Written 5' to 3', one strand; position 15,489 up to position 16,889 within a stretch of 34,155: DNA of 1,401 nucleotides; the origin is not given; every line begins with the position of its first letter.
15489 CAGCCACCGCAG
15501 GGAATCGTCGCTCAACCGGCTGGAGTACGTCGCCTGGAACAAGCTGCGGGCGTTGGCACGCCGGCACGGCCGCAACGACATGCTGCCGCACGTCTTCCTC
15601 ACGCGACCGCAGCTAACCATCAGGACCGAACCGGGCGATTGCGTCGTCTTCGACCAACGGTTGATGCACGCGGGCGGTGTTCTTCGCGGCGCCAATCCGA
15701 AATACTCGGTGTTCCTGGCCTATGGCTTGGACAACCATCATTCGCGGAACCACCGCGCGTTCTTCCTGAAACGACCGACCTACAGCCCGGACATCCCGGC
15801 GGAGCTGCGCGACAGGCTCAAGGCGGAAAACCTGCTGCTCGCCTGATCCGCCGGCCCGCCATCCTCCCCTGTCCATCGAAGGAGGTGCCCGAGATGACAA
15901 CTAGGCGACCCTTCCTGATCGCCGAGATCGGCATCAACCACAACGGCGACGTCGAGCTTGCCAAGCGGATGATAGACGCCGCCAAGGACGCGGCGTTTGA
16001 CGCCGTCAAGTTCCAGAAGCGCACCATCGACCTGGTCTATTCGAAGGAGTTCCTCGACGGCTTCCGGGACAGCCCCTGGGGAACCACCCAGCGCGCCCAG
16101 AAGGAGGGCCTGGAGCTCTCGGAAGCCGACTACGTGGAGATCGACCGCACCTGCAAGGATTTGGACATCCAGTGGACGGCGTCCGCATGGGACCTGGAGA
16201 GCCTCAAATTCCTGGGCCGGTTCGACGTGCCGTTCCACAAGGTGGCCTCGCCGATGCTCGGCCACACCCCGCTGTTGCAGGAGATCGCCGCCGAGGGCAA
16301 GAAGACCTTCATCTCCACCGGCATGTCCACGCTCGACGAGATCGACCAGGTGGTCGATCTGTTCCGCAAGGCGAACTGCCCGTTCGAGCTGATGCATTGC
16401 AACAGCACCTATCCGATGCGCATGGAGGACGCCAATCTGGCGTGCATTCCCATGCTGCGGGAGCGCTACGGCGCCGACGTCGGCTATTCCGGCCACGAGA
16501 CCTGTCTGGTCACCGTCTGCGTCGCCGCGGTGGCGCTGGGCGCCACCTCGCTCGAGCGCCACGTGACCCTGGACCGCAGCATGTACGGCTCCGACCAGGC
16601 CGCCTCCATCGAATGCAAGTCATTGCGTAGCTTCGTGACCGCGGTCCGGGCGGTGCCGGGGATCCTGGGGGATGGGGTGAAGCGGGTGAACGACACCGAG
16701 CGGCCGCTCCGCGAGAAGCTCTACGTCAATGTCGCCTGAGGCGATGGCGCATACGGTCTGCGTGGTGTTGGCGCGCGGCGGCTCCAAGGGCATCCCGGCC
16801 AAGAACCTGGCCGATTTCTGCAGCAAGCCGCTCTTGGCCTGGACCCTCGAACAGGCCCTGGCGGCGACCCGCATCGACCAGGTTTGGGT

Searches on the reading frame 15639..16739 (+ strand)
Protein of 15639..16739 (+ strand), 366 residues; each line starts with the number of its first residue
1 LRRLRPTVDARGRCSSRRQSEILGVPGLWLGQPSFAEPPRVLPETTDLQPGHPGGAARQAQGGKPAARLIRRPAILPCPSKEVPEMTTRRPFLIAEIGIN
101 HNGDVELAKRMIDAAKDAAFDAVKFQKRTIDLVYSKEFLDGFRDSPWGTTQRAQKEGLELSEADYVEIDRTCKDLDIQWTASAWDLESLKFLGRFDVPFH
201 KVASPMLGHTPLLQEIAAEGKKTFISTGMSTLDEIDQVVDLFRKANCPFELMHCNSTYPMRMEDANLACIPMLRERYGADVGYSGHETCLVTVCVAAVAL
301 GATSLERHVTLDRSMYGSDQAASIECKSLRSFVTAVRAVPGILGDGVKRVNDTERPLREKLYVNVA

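Call 9: search_protein_families(library=pfam, proteins=[window:15639-16739:+], max_evalue=0.001)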
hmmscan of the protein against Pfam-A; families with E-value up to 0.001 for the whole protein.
window:15639-16739:+ (366 aa): 1 family
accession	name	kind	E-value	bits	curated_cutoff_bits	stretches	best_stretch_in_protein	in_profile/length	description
PF03102.20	NeuB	-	5.3e-67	226.2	22.1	1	111-348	1-241/241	NeuB family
